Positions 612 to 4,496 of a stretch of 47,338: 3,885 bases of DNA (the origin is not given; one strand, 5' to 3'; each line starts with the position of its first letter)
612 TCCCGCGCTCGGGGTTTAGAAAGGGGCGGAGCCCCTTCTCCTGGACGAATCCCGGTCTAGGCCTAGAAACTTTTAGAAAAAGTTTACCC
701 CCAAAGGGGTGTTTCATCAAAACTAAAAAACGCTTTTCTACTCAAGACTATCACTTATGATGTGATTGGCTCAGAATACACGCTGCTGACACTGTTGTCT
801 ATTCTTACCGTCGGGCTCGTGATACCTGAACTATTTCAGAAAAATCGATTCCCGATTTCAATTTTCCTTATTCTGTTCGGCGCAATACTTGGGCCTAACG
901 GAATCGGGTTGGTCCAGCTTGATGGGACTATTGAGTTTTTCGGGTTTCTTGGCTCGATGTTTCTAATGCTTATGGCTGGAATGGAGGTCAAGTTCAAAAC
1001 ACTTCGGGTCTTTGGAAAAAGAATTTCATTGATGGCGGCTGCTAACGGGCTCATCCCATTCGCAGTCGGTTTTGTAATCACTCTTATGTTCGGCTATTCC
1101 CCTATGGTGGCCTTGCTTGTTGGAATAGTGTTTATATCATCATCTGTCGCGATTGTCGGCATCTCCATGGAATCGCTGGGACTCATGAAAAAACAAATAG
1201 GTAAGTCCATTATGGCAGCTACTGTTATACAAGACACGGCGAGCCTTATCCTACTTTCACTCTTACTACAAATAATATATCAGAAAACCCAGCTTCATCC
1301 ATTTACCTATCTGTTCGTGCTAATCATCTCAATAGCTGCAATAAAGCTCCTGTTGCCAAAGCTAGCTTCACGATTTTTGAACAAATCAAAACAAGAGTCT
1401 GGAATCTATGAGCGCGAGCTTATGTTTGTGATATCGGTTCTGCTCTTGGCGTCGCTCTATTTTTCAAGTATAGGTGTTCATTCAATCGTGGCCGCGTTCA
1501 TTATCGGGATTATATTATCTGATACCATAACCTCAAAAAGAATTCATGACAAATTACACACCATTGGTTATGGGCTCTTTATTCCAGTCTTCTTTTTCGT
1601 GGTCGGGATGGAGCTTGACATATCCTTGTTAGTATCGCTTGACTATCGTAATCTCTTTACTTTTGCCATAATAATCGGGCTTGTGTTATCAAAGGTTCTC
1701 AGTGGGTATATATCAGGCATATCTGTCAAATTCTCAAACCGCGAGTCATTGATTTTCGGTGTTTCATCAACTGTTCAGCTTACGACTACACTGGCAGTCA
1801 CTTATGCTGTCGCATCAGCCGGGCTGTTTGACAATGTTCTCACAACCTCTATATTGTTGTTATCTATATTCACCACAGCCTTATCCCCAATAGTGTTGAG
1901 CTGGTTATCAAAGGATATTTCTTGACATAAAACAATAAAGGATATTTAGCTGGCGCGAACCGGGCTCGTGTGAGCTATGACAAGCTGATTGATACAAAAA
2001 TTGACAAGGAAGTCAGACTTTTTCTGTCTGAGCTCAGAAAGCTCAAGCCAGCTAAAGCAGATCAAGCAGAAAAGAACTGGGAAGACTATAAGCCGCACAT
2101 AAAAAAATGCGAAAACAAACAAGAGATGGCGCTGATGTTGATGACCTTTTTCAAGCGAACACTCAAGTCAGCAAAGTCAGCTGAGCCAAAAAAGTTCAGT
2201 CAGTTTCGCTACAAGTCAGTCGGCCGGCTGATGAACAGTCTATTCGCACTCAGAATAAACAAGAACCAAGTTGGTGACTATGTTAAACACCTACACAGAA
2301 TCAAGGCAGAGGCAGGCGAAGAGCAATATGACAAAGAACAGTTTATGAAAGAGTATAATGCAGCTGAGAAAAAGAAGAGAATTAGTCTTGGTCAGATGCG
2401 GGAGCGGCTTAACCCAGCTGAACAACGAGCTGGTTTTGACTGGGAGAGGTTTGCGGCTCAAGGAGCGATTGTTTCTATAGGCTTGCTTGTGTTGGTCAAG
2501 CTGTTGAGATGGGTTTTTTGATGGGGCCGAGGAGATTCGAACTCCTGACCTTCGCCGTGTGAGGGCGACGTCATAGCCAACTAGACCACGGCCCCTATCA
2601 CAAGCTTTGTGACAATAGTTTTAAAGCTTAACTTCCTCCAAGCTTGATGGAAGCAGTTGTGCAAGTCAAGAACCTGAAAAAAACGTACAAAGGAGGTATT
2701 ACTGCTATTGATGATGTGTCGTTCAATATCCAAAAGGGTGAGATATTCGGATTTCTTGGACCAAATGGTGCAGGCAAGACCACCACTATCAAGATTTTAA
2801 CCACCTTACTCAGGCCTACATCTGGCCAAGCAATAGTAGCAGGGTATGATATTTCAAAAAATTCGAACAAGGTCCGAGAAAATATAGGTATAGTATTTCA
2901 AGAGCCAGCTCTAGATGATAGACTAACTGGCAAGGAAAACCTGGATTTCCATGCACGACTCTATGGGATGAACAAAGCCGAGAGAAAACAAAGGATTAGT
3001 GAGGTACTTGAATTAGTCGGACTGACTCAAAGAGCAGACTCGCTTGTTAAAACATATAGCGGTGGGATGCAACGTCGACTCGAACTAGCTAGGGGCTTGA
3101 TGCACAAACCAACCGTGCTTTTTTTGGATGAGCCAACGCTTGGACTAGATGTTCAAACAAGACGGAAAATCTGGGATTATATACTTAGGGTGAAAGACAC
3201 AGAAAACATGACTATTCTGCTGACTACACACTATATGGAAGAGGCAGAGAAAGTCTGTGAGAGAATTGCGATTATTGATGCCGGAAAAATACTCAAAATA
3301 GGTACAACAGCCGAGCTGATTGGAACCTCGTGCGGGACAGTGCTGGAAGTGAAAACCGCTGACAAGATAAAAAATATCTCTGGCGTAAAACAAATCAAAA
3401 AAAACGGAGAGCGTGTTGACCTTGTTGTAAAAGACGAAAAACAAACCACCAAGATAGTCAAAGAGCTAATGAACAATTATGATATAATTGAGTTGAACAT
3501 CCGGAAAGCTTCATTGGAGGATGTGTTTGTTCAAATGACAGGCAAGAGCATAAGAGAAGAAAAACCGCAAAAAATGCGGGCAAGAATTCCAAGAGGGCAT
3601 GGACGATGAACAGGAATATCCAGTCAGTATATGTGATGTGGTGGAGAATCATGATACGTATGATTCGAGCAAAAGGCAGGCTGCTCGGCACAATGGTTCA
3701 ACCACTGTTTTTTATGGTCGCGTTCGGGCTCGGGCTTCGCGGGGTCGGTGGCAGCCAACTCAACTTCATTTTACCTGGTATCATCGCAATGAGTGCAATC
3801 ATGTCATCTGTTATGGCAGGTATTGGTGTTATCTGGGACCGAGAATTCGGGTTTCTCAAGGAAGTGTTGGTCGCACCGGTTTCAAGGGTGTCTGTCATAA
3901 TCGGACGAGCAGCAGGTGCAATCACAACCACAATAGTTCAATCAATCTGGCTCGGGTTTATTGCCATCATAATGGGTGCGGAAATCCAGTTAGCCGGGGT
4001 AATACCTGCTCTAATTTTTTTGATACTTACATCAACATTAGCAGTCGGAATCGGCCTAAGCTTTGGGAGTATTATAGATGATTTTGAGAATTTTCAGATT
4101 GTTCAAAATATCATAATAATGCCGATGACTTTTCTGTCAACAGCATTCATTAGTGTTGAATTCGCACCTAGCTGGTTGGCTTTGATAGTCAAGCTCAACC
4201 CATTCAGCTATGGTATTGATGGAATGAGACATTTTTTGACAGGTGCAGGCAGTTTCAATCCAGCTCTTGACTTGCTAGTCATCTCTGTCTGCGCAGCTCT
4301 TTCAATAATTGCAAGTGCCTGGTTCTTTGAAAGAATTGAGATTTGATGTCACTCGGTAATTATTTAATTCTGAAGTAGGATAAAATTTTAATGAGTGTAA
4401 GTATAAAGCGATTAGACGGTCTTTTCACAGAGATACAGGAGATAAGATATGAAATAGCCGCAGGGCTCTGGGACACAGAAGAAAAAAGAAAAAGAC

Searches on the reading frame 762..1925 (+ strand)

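Call 32: search_protein_families(library=pfam, proteins=[window:762-1925:+], max_evalue=0.001)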
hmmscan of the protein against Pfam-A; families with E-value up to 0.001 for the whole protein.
window:762-1925:+ (387 aa): 1 family
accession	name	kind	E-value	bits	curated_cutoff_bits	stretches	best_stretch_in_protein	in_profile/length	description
PF00999.27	Na_H_Exchanger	-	2.2e-52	178.6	26.2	1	14-382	4-372/375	Sodium/hydrogen exchanger, transmembrane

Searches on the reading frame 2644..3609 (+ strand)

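Call 32: search_protein_families(library=pfam, proteins=[window:2644-3609:+], max_evalue=0.001)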
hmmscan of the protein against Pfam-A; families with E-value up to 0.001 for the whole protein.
window:2644-3609:+ (321 aa): 4 families
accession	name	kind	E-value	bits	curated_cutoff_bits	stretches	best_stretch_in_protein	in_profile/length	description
PF00005.33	ABC_tran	-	2.4e-37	129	25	1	23-165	2-136/137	ABC transporter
PF13732.12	DrrA1-3_C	-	5.9e-10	40.2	27.4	1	237-298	19-80/81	ATP-binding protein DrrA1-3-like, C-terminal domain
PF13304.12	AAA_21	-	9.2e-10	39.5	27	1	154-196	257-298/304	AAA domain, putative AbiEii toxin, Type IV TA system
PF13175.12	AAA_15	-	0.00021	21.4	32.1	0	25-80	17-78/374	AAA ATPase domain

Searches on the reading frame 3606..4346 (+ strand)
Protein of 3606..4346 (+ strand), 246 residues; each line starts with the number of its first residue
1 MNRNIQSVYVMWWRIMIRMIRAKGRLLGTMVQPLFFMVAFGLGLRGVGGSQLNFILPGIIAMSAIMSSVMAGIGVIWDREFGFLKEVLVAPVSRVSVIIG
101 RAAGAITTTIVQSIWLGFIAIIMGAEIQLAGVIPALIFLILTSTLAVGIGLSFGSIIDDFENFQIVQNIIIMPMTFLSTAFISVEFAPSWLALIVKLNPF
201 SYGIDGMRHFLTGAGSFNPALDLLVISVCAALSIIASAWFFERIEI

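Call 32: search_protein_families(library=pfam, proteins=[window:3606-4346:+], max_evalue=0.001)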
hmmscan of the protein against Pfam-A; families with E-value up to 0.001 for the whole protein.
window:3606-4346:+ (246 aa): 2 families
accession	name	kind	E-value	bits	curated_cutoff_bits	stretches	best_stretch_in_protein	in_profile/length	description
PF01061.29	ABC2_membrane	-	8.1e-33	114.2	26.9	1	8-209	3-208/211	ABC-2 type transporter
PF12698.13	ABC2_membrane_3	-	6.5e-17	62.1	31.6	1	50-239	159-347/347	ABC-2 family transporter protein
